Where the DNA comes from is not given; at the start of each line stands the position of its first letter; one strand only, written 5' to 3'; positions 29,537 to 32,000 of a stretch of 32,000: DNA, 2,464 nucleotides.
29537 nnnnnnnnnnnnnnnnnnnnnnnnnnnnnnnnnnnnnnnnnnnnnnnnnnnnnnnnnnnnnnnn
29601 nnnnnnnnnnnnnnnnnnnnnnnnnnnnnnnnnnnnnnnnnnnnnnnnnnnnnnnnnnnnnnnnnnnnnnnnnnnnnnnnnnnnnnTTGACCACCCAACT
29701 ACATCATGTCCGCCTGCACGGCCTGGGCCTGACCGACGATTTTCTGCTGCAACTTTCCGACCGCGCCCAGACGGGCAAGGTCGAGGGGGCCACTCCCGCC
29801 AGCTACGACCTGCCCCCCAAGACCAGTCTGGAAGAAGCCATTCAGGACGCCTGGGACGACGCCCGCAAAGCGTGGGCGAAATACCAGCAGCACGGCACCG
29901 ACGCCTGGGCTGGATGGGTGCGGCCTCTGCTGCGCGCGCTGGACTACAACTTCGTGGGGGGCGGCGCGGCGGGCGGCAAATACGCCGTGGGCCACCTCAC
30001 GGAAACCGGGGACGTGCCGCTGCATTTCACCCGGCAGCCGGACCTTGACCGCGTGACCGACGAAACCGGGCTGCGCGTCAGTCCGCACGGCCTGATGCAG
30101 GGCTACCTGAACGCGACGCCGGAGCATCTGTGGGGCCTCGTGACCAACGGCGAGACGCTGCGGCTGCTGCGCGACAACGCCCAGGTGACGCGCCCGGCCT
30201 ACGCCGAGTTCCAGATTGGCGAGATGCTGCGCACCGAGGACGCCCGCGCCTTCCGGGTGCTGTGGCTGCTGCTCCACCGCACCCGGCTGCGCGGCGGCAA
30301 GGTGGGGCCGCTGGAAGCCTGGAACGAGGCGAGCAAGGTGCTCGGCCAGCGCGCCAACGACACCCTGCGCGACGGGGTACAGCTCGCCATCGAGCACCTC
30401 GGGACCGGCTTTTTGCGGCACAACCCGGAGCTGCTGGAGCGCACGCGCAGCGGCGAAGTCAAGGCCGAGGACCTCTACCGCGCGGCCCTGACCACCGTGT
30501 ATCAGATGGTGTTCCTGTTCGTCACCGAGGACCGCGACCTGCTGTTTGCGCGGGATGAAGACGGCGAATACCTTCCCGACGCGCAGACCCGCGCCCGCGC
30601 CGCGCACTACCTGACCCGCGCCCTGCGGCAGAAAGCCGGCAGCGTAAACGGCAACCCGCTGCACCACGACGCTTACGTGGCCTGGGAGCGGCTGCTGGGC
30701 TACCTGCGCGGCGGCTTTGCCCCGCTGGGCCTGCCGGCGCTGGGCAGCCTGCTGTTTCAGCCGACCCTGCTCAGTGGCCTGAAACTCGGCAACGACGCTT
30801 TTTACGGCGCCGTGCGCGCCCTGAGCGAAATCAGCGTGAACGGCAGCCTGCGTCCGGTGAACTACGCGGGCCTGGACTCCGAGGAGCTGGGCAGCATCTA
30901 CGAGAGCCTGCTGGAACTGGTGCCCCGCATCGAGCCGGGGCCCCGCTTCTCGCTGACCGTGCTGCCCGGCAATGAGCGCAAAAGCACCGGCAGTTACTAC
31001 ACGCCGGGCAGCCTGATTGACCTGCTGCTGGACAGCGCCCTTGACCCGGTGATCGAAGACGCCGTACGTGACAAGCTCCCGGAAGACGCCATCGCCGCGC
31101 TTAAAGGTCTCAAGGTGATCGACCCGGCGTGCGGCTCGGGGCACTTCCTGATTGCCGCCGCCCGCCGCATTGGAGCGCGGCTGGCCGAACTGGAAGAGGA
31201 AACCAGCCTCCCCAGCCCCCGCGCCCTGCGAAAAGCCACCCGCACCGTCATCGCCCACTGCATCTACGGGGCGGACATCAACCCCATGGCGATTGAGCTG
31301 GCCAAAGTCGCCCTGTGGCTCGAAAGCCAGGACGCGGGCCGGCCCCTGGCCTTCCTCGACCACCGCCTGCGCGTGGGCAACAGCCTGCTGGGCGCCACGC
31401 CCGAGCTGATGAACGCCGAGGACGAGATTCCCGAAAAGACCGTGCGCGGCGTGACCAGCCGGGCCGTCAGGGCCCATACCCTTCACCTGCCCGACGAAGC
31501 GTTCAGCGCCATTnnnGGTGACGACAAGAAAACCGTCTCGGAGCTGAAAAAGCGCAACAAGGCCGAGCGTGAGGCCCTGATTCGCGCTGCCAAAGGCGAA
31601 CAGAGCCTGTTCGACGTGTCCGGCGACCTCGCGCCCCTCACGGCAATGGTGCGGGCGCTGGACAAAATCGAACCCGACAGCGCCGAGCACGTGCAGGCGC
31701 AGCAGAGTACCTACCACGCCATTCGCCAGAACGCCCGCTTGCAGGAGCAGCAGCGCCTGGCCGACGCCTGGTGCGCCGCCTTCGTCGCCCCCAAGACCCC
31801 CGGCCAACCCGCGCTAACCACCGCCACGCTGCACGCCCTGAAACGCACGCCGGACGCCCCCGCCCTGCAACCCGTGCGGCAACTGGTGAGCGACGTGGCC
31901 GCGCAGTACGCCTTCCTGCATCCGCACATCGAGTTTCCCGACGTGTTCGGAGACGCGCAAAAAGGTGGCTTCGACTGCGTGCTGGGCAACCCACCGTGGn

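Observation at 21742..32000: Helicase / SNF2 / N6-MTase operon: a DISARM class-1-like defence locus with a non-canonical layout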

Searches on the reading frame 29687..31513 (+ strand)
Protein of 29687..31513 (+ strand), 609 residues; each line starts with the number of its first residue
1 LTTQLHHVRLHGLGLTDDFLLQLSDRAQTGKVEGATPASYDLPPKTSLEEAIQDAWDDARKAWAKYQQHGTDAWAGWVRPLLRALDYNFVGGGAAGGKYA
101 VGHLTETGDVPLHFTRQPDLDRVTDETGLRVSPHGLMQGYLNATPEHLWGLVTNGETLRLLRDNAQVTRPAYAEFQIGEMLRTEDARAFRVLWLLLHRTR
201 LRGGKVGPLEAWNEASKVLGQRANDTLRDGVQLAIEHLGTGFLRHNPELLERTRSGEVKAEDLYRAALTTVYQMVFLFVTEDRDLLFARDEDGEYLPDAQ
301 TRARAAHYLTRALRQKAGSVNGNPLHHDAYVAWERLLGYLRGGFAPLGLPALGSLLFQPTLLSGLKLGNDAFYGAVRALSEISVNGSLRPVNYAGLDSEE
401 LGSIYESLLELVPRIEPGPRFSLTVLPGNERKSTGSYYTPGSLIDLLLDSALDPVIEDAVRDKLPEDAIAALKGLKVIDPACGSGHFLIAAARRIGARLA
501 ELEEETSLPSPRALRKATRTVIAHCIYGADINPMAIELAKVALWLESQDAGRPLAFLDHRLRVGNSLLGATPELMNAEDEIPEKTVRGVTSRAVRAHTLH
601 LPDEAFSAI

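Call 7: search_protein_families(library=pfam, proteins=[window:29687-31513:+], max_evalue=0.01)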
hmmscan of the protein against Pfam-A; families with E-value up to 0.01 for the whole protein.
window:29687-31513:+ (609 aa): 5 families
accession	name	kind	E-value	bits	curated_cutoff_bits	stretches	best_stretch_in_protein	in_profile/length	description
PF20473.4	MmeI_Mtase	-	9.4e-09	35.2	27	1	471-548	17-87/259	MmeI, DNA-methyltransferase domain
PF02384.22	N6_Mtase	-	4.6e-08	33.2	20.4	1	429-547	20-101/311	N-6 DNA Methylase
PF07669.17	Eco57I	-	0.00016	22.2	25.3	1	524-582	1-66/171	Eco57I restriction-modification methylase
PF01170.24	UPF0020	-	0.00051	20.2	22.3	1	474-541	29-94/197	RMKL-like, methyltransferase domain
PF13847.12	Methyltransf_31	-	0.0018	18.4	27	1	473-540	3-45/145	Methyltransferase domain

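Call 8: search_protein_families(library=padloc, proteins=[window:29687-31513:+], max_evalue=0.001)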
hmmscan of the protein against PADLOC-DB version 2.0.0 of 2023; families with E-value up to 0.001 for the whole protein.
window:29687-31513:+ (609 aa): 50 families (the best 25 are shown)
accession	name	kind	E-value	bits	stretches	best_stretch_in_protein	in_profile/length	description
PDLC02643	DrmMI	-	1.7e-65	219.6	2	422-572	543-721/1347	DrmMI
PDLC02638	DrmMI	-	3.1e-47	159.3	2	421-572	541-720/935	DrmMI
PDLC02645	DrmMI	-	5e-36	122.2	3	517-573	660-716/772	DrmMI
PDLC03618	REase_MTase_IIG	-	1.5e-30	103.4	2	419-570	534-713/1429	Type IIG restriction enzyme-methyltransferase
PDLC02644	DrmMI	-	1.1e-24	84.5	2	517-570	176-229/988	DrmMI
PDLC02646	DrmMI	-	7.3e-20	68.7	1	507-572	35-100/792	DrmMI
PDLC02639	DrmMI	-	9.4e-20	68.5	1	433-571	249-388/803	DrmMI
PDLC03620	REase_MTase_IIG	-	1.1e-19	67.6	2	518-571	674-727/1378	Type IIG restriction enzyme-methyltransferase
PDLC03622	REase_MTase_IIG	-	8.2e-18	61.2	1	517-570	591-644/1524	Type IIG restriction enzyme-methyltransferase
PDLC03613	REase_MTase_IIG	-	7.9e-17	58.2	2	519-570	564-615/1250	Type IIG restriction enzyme-methyltransferase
PDLC03629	REase_MTase_IIG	-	5.4e-15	52.3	1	429-570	376-536/1182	Type IIG restriction enzyme-methyltransferase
PDLC03611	REase_MTase_IIG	-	2.3e-14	49.8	1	429-575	512-659/1532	Type IIG restriction enzyme-methyltransferase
PDLC02529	PglX|PglXI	-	4.5e-14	49.1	1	439-581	204-333/1189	PglX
PDLC03609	REase_MTase_IIG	-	1.5e-13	47.4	1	466-588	428-556/1066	Type IIG restriction enzyme-methyltransferase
PDLC03614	REase_MTase_IIG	-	5.3e-13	45.5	1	425-584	519-695/1584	Type IIG restriction enzyme-methyltransferase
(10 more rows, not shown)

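Call 34: search_protein_families(library=ncbifam, proteins=[P0037], max_evalue=0.001)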
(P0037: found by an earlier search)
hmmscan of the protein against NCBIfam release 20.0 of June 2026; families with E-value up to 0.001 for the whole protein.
P0037 (1330 aa): 6 families
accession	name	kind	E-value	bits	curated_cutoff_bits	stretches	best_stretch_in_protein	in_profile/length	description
TIGR02987.1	met_A_Alw26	exception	2.8e-13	49.5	353.5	1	756-916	107-244/523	Alw26I/Eco31I/Esp3I family type II restriction adenine-specific DNA-methyltransferase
NF033451.1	BREX_2_MTaseX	equivalog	5.2e-13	47.6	400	1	431-573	192-321/1185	BREX-2 system adenine-specific DNA-methyltransferase PglX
NF033455.1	BREX_6_MTaseX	exception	4.4e-12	44.4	900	1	462-552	317-405/1319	BREX-6 system adenine-specific DNA-methyltransferase PglX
NF033452.1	BREX_1_MTaseX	exception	2.3e-10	39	500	1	471-646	311-457/1210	BREX-1 system adenine-specific DNA-methyltransferase PglX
NF047738.1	antiphage_MADS2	equivalog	1.9e-08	33.1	720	1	474-551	332-413/654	methylation-associated defense system DNA methyltransferase MAD2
NF033454.1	BREX_5_MTaseX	exception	8.3e-07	26.9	900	1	473-547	301-368/1404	BREX-5 system adenine-specific DNA-methyltransferase PglX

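Call 66: search_protein_families(library=pfam, proteins=[P0037], max_evalue=0.01)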
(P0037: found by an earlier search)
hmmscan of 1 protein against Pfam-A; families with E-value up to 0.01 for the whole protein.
P0037 (1330 aa): 6 families
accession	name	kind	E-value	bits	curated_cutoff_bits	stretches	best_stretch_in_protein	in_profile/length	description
PF07669.17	Eco57I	-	2.9e-16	60.5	25.3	1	524-778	1-91/171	Eco57I restriction-modification methylase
PF02384.22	N6_Mtase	-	1.2e-08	35.1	20.4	1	429-547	20-101/311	N-6 DNA Methylase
PF20473.4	MmeI_Mtase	-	2.2e-08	34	27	1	471-548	17-87/259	MmeI, DNA-methyltransferase domain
PF01170.24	UPF0020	-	0.00043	20.5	22.3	1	474-541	29-94/197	RMKL-like, methyltransferase domain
PF13847.12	Methyltransf_31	-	0.0056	16.8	27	0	473-540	3-45/145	Methyltransferase domain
PF21488.3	YqbF_HeH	-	0.0083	16.1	27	0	616-634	1-19/39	YqbF, HeH motif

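Call 67: search_protein_families(library=padloc, proteins=[P0037], max_evalue=1e-10)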
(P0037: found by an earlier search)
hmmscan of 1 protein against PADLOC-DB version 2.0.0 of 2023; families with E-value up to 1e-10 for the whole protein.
P0037 (1330 aa): 21 families
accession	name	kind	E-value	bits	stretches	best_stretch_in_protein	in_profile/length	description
PDLC02643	DrmMI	-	6.1e-74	247.6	2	422-772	543-879/1347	DrmMI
PDLC02638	DrmMI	-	6.6e-52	174.8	2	421-773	541-883/935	DrmMI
PDLC03622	REase_MTase_IIG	-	1.2e-37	126.9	1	517-787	591-854/1524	Type IIG restriction enzyme-methyltransferase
PDLC02645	DrmMI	-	1.3e-34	117.5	2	423-577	538-720/772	DrmMI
PDLC03613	REase_MTase_IIG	-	5.4e-34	115.1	1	736-960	723-945/1250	Type IIG restriction enzyme-methyltransferase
PDLC03618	REase_MTase_IIG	-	9.6e-34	113.9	1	419-570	534-713/1429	Type IIG restriction enzyme-methyltransferase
PDLC03620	REase_MTase_IIG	-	9e-31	104.4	0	519-583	675-738/1378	Type IIG restriction enzyme-methyltransferase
PDLC02644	DrmMI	-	1.2e-28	97.6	1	420-570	51-229/988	DrmMI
PDLC02646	DrmMI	-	1e-24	84.8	1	508-572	36-100/792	DrmMI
PDLC03614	REase_MTase_IIG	-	1.1e-22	77.6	1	425-588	519-699/1584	Type IIG restriction enzyme-methyltransferase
PDLC02639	DrmMI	-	1.1e-20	71.5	1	433-571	249-388/803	DrmMI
PDLC03611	REase_MTase_IIG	-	1.6e-19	66.9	1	429-575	512-659/1532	Type IIG restriction enzyme-methyltransferase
PDLC03629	REase_MTase_IIG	-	4.4e-17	59.2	1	429-570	376-536/1182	Type IIG restriction enzyme-methyltransferase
PDLC03609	REase_MTase_IIG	-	2.6e-16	56.6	1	466-588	428-556/1066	Type IIG restriction enzyme-methyltransferase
PDLC02529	PglX|PglXI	-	8.2e-14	48.3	1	439-608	204-360/1189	PglX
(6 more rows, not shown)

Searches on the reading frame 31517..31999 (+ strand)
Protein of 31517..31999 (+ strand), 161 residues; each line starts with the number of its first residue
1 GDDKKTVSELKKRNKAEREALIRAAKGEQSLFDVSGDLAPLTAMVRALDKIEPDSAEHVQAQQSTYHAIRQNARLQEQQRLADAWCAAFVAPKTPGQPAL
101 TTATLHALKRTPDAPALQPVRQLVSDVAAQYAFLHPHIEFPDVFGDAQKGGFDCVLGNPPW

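Call 7: search_protein_families(library=pfam, proteins=[window:31517-31999:+], max_evalue=0.01)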
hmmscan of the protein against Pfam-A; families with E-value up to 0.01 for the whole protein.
window:31517-31999:+ (161 aa): 2 families
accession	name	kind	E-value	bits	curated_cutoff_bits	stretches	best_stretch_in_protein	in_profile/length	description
PF07669.17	Eco57I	-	0.00011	22.8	25.3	1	129-161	54-84/171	Eco57I restriction-modification methylase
PF21488.3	YqbF_HeH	-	0.00063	19.7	27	1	6-24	1-19/39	YqbF, HeH motif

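Call 8: search_protein_families(library=padloc, proteins=[window:31517-31999:+], max_evalue=0.001)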
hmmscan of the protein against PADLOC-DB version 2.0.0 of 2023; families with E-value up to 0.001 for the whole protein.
window:31517-31999:+ (161 aa): 7 families
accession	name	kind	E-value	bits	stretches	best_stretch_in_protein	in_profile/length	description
PDLC02643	DrmMI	-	3.8e-10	36.3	1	26-161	733-878/1347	DrmMI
PDLC03622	REase_MTase_IIG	-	5.8e-09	31.8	1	69-161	755-838/1524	Type IIG restriction enzyme-methyltransferase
PDLC02638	DrmMI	-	3.2e-05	20.3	1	47-161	758-881/935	DrmMI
PDLC03614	REase_MTase_IIG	-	4.9e-05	19.1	1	124-161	923-958/1584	Type IIG restriction enzyme-methyltransferase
PDLC02646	DrmMI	-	0.0001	18.6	1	125-161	257-292/792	DrmMI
PDLC02644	DrmMI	-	0.00012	18.2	1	123-161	355-391/988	DrmMI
PDLC03611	REase_MTase_IIG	-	0.00032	16.2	1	118-161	902-942/1532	Type IIG restriction enzyme-methyltransferase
